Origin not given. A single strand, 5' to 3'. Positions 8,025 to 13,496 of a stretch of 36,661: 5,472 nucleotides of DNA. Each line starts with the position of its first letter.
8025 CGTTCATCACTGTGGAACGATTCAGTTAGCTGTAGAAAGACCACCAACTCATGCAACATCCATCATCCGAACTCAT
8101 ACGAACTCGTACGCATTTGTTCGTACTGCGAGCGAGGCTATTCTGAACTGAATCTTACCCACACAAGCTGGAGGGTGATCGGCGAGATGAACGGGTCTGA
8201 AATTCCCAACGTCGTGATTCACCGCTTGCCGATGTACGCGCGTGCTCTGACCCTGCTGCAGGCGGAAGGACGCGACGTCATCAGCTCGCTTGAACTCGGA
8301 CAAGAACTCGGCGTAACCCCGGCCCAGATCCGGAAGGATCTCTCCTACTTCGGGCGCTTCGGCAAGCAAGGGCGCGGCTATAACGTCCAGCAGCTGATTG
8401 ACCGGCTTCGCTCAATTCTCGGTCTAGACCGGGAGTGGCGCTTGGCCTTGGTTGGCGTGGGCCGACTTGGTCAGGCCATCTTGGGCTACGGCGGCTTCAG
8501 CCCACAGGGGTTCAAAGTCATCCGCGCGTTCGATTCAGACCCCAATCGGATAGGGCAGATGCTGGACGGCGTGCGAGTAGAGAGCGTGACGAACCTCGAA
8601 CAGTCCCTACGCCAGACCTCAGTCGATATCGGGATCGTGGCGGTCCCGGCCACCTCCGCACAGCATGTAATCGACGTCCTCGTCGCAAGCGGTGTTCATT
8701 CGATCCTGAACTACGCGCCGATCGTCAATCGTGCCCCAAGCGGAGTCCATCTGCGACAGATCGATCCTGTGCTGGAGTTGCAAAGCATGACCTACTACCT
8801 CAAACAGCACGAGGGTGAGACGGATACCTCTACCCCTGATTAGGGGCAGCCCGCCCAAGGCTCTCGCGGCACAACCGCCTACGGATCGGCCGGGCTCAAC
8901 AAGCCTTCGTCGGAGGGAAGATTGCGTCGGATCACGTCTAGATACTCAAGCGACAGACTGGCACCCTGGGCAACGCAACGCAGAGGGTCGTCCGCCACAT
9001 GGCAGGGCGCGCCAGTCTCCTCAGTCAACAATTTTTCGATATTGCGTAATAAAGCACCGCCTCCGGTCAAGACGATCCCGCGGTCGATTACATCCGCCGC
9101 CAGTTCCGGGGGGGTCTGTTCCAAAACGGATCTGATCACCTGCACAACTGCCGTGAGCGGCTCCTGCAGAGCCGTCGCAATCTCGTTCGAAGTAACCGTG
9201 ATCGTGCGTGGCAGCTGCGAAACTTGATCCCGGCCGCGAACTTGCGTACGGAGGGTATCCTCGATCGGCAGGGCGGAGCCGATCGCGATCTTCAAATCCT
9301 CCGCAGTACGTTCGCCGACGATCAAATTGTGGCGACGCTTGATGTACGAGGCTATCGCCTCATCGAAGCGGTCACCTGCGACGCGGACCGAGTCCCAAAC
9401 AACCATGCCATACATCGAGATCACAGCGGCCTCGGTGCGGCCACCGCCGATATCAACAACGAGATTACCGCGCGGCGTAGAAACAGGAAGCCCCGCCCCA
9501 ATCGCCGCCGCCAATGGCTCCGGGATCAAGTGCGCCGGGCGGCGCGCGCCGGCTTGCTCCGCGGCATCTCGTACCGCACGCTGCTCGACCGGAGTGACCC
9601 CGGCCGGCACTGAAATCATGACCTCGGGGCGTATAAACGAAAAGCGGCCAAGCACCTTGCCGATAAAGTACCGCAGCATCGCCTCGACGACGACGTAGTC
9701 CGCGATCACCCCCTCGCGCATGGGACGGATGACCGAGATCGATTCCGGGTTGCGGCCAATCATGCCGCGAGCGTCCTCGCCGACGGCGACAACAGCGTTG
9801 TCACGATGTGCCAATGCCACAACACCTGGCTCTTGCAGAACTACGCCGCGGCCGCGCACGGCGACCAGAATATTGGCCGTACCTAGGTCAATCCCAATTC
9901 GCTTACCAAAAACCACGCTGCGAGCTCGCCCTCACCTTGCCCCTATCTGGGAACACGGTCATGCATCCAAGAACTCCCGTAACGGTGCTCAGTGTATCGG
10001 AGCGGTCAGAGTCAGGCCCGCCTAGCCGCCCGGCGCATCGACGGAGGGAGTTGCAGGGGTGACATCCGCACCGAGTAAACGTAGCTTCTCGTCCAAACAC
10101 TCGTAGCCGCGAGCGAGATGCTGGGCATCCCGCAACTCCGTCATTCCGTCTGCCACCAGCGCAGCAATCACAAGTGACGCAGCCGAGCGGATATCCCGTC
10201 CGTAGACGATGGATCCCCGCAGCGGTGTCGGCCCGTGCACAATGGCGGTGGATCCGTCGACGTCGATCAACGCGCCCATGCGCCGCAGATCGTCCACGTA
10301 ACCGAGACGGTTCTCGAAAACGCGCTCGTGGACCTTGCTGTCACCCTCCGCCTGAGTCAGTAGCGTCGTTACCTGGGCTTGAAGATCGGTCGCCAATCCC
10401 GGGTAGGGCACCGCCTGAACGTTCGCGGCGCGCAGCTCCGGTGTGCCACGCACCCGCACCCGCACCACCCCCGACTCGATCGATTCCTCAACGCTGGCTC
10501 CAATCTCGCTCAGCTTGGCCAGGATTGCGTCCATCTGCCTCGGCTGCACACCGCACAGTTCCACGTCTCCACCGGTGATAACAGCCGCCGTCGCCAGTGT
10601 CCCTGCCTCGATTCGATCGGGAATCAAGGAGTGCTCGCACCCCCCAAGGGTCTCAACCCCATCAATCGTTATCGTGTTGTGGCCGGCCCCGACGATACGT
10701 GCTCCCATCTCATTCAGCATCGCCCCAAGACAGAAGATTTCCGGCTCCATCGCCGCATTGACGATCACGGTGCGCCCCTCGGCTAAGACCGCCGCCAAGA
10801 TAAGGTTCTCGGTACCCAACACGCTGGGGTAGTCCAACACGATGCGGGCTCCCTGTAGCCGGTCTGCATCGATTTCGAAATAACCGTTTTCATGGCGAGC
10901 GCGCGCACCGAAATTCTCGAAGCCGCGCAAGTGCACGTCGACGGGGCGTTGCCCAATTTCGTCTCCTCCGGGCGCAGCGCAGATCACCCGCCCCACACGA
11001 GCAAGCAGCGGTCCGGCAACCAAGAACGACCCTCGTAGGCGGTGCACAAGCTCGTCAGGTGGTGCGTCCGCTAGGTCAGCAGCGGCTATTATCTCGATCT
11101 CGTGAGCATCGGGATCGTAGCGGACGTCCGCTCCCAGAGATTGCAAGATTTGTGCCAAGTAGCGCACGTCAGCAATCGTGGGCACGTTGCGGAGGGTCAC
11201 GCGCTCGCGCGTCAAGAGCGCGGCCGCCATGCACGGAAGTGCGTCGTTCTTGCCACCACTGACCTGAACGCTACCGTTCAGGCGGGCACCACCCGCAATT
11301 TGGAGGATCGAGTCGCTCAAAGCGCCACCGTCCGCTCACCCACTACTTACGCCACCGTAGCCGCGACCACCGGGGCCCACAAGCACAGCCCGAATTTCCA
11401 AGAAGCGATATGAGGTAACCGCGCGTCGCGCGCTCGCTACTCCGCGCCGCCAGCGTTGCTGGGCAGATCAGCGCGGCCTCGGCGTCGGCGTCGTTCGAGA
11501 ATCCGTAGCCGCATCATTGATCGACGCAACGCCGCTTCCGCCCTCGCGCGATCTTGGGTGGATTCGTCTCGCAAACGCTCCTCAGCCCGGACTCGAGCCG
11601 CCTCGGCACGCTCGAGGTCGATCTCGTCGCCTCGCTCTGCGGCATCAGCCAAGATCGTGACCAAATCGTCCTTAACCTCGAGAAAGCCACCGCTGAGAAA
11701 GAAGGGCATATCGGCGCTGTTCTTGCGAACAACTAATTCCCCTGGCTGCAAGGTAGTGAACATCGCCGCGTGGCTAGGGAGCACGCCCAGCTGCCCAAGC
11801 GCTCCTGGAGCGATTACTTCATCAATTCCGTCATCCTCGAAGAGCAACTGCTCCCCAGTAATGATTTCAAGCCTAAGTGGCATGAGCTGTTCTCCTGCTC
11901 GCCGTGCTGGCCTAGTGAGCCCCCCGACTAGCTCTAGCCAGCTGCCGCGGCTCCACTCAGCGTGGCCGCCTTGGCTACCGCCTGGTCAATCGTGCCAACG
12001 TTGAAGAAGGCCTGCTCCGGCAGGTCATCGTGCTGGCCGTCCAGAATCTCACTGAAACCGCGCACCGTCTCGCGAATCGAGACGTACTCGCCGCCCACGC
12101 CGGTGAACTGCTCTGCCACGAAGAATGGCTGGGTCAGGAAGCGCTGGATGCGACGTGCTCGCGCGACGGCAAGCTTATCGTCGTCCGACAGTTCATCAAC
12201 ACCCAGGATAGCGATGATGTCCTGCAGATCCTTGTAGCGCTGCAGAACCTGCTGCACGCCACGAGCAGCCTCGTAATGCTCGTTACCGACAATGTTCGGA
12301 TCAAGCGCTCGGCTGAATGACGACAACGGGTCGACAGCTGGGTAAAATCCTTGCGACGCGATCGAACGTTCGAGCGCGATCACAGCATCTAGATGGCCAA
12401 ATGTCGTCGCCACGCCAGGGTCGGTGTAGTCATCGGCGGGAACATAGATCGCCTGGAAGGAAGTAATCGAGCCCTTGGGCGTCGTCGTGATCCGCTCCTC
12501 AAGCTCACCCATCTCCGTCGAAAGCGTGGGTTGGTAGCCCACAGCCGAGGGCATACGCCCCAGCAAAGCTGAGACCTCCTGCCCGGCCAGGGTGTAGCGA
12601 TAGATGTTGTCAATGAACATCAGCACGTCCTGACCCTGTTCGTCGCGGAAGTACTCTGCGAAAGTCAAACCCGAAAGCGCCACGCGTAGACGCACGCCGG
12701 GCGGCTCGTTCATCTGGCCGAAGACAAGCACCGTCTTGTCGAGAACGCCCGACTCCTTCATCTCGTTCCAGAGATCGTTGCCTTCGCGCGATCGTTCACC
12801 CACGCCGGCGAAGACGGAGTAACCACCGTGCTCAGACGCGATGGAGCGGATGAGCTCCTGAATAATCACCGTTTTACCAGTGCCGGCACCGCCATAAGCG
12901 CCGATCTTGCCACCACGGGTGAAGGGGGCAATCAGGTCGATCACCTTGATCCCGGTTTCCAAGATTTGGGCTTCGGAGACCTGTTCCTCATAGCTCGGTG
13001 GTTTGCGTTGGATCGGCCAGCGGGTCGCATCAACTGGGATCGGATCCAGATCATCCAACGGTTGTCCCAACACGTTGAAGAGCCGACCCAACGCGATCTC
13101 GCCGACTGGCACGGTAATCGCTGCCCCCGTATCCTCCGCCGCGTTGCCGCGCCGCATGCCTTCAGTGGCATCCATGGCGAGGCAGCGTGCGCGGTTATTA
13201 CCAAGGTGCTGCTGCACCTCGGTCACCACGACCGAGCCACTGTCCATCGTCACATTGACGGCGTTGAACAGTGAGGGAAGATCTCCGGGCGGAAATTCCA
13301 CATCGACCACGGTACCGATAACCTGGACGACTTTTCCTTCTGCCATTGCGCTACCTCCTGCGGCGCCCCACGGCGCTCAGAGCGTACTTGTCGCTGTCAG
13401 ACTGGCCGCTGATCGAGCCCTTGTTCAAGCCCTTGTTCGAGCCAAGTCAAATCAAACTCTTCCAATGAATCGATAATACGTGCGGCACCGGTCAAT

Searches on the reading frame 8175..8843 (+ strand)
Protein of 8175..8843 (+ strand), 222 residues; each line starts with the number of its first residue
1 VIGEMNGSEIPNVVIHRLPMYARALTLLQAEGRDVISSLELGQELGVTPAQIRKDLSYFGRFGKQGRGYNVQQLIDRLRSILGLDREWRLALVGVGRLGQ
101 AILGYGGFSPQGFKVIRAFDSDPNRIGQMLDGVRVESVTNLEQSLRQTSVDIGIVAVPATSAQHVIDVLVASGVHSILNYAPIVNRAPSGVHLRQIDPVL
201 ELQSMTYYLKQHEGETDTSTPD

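Call 22: search_protein_families(library=pfam, proteins=[window:8175-8843:+], max_evalue=0.0001)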
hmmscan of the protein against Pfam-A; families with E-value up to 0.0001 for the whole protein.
window:8175-8843:+ (222 aa): 3 families
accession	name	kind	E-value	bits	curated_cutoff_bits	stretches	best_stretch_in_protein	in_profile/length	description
PF06971.19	Put_DNA-bind_N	-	1.2e-18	67.4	27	1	9-57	1-49/49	Putative DNA-binding protein N-terminus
PF02629.25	CoA_binding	-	1.7e-18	67.6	22.3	1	85-182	1-96/97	CoA binding domain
PF01408.29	GFO_IDH_MocA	-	7e-07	30.4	24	1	89-178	2-91/120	Oxidoreductase family, NAD-binding Rossmann fold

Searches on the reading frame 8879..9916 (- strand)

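Call 22: search_protein_families(library=pfam, proteins=[window:8879-9916:-], max_evalue=0.0001)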
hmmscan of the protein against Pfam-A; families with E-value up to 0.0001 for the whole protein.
window:8879-9916:- (345 aa): 4 families
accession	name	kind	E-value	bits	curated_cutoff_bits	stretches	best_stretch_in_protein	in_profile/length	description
PF06723.19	MreB_Mbl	-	2.1e-132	441.4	27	1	5-328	2-324/327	MreB/Mbl protein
PF00012.26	HSP70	-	3.4e-11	42.5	20.6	1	98-321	135-370/599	Hsp70 protein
PF14450.12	FtsA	-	4.6e-09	37.2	31.8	1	153-308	2-110/127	Cell division protein FtsA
PF00022.25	Actin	-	1.1e-06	28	27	0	56-195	55-190/410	Actin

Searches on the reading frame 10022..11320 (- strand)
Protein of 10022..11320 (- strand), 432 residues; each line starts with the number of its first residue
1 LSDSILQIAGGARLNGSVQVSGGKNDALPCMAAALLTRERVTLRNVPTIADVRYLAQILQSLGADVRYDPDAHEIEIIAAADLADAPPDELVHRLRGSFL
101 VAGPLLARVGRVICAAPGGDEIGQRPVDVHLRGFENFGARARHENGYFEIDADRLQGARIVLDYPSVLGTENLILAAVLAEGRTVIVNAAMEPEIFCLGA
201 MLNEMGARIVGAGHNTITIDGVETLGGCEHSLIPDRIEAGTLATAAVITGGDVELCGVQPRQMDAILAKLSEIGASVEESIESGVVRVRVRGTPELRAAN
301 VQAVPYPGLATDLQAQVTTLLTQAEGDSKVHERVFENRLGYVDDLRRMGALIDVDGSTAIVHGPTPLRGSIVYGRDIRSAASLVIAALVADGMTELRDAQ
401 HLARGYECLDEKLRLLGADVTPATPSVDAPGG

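Call 22: search_protein_families(library=pfam, proteins=[window:10022-11320:-], max_evalue=0.0001)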
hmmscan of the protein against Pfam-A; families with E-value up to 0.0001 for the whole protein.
window:10022-11320:- (432 aa): 1 family
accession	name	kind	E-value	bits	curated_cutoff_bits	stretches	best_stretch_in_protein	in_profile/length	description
PF00275.25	EPSP_synthase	-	4.1e-88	296.3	22.8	1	9-413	2-417/417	EPSP synthase (3-phosphoshikimate 1-carboxyvinyltransferase)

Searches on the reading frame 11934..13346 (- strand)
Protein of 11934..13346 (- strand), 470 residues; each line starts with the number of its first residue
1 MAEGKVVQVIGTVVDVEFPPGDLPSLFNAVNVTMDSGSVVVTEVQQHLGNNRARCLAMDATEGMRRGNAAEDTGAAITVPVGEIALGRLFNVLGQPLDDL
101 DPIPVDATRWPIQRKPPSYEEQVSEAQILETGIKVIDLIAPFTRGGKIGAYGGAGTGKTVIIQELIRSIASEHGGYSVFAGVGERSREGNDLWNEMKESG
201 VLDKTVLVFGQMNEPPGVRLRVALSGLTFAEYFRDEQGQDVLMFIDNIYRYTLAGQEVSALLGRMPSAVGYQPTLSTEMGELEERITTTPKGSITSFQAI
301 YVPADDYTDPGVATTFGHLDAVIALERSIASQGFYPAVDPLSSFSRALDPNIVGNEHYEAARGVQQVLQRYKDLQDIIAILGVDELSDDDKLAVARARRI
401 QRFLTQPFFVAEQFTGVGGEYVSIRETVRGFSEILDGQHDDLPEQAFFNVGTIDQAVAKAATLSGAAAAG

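Call 22: search_protein_families(library=pfam, proteins=[window:11934-13346:-], max_evalue=0.0001)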
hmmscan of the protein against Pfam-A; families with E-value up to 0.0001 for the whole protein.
window:11934-13346:- (470 aa): 3 families
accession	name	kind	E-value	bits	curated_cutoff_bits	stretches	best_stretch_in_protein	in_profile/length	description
PF00006.31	ATP-synt_ab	-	7.4e-71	238.6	29.5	1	132-345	1-213/213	ATP synthase alpha/beta family, nucleotide-binding domain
PF02874.29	ATP-synt_ab_N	-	1.2e-17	64.6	20.9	1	6-74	1-69/69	ATP synthase alpha/beta family, beta-barrel domain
PF22919.1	ATP-synt_VA_C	-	2.7e-15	56.7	24.7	1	350-434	5-92/101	C-terminal domain of V and A type ATP synthase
